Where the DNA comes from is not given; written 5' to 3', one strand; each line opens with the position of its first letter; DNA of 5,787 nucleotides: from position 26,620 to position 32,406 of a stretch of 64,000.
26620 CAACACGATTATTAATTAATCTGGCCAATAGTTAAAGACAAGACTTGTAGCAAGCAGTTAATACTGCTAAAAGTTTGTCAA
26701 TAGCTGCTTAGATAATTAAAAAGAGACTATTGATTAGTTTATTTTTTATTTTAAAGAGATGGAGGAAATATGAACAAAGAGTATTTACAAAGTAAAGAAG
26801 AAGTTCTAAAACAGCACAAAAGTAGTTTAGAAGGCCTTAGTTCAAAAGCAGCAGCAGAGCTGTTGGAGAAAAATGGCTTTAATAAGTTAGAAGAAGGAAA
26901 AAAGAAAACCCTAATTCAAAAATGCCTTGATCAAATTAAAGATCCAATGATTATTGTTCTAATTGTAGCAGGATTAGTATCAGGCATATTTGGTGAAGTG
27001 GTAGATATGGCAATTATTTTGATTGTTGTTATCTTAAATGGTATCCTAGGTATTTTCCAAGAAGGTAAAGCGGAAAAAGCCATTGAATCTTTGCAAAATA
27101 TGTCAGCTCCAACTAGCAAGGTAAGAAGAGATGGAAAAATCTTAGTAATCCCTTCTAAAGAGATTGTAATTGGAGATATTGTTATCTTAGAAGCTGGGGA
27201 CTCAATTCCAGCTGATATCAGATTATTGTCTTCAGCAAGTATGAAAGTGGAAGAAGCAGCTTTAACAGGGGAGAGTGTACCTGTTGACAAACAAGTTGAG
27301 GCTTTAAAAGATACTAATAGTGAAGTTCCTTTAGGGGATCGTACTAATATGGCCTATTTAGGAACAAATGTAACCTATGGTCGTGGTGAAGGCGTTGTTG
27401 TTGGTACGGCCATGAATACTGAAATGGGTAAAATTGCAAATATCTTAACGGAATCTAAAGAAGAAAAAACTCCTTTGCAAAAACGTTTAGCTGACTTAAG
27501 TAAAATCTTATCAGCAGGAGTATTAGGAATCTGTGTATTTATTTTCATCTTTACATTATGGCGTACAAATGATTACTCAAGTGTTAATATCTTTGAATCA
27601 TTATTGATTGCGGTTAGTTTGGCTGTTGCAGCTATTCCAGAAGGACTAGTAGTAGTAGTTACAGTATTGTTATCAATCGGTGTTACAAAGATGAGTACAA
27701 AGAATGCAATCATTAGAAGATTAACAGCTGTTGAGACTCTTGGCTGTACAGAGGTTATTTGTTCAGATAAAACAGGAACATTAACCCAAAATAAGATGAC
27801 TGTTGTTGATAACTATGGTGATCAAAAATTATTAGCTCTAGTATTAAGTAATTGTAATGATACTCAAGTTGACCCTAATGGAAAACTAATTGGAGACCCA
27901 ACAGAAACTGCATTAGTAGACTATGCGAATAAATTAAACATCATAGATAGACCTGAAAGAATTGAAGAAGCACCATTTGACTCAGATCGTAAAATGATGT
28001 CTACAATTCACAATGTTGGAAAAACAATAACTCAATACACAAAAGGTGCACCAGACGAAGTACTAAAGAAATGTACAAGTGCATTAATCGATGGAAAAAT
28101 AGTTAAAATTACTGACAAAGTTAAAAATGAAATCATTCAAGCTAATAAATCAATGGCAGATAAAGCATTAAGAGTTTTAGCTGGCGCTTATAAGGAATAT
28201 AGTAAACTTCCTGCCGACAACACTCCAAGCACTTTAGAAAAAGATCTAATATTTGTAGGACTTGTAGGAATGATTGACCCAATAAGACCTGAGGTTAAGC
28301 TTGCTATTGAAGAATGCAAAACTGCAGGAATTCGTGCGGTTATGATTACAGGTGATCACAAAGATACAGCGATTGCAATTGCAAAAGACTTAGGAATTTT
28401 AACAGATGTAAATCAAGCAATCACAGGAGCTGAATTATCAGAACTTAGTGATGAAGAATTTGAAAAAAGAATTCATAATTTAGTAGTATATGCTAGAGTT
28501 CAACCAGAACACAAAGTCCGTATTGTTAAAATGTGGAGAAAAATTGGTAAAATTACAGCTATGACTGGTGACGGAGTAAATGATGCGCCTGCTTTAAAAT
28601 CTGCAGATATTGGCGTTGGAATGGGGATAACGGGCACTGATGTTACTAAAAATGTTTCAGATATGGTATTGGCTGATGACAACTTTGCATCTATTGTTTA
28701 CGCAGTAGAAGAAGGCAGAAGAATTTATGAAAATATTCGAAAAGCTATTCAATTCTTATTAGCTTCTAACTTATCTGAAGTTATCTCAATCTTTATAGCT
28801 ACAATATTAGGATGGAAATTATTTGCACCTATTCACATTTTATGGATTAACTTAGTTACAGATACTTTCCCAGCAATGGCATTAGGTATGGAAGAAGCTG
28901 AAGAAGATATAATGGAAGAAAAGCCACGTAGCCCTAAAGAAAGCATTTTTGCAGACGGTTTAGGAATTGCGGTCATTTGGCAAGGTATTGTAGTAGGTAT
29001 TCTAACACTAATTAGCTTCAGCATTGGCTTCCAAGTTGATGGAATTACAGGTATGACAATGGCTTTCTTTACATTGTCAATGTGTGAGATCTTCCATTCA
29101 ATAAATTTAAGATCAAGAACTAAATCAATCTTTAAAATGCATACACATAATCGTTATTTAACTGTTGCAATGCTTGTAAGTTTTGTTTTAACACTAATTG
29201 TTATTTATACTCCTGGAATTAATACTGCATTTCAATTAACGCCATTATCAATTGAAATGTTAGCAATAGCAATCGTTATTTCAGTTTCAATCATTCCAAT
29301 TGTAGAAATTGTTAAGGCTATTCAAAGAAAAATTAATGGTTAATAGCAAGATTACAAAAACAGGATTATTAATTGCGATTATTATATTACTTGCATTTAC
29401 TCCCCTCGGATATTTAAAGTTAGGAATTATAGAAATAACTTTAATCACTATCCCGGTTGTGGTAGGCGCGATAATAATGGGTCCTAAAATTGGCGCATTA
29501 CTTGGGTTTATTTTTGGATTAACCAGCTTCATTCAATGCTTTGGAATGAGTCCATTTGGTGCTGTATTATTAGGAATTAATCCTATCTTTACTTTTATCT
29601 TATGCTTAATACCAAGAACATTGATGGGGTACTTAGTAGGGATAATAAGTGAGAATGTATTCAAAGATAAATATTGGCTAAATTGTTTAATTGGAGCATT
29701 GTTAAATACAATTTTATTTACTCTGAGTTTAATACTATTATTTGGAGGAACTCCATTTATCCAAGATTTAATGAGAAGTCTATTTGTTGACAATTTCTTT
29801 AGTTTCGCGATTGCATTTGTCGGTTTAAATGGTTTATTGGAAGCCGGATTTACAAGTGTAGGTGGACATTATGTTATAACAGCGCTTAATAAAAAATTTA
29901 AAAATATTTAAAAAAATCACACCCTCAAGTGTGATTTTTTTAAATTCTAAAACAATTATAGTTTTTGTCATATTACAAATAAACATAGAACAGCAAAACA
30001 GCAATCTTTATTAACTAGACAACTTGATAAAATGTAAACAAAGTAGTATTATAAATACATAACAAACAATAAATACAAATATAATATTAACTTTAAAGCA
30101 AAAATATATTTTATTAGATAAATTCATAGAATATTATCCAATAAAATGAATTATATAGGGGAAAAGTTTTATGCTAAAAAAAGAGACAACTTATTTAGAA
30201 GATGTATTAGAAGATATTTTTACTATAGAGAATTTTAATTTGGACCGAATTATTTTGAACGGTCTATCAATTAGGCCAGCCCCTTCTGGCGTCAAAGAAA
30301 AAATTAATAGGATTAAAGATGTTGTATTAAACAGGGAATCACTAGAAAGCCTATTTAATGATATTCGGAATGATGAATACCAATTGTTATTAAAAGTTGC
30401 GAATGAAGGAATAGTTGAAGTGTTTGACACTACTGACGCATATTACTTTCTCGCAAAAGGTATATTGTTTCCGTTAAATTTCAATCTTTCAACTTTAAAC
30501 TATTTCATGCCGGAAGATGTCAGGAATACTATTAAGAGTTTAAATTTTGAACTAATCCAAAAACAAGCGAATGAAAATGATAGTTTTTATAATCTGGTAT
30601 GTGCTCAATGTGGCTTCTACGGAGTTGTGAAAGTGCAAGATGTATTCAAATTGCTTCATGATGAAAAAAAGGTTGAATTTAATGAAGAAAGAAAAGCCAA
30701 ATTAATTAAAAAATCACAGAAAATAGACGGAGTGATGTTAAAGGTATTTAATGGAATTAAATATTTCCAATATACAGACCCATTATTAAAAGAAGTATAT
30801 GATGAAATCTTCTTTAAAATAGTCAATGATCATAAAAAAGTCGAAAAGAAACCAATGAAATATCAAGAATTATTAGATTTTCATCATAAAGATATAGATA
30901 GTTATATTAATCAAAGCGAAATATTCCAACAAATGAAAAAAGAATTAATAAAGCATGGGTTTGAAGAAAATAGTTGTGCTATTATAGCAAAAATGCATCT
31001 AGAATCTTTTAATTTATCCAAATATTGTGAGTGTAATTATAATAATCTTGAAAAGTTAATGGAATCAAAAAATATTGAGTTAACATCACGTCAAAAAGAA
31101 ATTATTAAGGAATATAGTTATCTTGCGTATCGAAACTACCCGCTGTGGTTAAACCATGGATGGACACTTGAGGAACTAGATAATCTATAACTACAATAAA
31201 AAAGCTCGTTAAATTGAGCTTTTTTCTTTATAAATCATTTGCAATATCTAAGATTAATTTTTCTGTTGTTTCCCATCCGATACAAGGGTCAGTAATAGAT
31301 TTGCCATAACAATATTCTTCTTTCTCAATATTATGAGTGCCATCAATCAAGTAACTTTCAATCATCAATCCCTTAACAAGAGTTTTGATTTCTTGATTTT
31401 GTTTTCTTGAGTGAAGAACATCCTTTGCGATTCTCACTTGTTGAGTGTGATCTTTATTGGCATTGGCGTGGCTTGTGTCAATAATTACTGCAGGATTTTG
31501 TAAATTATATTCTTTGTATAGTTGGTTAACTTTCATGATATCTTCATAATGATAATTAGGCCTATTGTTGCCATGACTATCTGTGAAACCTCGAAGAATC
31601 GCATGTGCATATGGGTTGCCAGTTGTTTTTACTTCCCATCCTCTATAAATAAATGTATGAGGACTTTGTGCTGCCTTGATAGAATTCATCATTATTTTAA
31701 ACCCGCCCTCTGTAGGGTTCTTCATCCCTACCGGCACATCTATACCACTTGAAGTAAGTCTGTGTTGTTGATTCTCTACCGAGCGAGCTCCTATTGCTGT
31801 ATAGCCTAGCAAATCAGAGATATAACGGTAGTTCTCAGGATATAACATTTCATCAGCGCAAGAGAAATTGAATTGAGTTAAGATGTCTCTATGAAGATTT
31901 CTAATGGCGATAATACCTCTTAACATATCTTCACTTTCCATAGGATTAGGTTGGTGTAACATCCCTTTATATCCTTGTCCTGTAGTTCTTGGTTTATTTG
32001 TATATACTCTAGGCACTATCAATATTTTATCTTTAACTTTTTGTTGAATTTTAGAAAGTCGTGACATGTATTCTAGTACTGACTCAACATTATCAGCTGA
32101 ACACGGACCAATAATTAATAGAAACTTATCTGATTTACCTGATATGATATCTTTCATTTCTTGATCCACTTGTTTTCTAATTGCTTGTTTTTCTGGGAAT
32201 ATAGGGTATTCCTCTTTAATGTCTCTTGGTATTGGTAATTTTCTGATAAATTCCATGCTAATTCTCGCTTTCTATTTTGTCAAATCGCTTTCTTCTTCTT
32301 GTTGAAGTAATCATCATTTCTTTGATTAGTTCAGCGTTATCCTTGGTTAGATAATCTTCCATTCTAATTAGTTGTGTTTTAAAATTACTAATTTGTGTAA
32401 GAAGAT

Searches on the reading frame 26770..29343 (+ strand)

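Call 46: search_protein_families(library=pfam, proteins=[window:26770-29343:+])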
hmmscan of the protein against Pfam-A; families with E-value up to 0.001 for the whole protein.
window:26770-29343:+ (857 aa): 5 families
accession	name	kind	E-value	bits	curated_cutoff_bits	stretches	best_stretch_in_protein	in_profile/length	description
PF00689.26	Cation_ATPase_C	-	5.9e-54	182.9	27.3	1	685-851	4-175/175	Cation transporting ATPase, C-terminus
PF00122.25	E1-E2_ATPase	-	2e-51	174.5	28.1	1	111-310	2-180/181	E1-E2 ATPase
PF00690.31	Cation_ATPase_N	-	5.1e-19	68.1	20.4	1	5-71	2-69/69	Cation transporter/ATPase, N-terminus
PF00702.32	Hydrolase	-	3.4e-18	67.1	26.4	1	328-613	2-191/191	haloacid dehalogenase-like hydrolase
PF13246.12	Cation_ATPase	-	2.3e-17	63.2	21.7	1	362-437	3-90/91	Cation transport ATPase (P-type)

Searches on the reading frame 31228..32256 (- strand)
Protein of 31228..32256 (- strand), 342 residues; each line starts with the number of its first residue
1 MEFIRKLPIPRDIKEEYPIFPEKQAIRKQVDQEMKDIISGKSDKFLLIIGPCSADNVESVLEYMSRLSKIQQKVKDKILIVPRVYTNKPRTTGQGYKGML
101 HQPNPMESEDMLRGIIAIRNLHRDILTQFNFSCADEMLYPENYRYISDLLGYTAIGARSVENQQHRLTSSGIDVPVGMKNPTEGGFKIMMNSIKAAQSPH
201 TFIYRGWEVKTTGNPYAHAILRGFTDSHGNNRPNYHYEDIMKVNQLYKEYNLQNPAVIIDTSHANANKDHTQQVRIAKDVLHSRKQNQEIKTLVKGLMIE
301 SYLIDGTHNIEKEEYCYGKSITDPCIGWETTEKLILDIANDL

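Call 46: search_protein_families(library=pfam, proteins=[window:31228-32256:-])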
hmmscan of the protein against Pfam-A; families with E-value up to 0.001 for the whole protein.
window:31228-32256:- (342 aa): 1 family
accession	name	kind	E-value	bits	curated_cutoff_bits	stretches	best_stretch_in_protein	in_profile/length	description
PF00793.26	DAHP_synth_1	-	8e-51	172.9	25.5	1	33-333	8-267/270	DAHP synthetase I family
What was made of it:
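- Checked: The operon also ends with aroF (DAHP synthase, 32256-31228; call 46).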
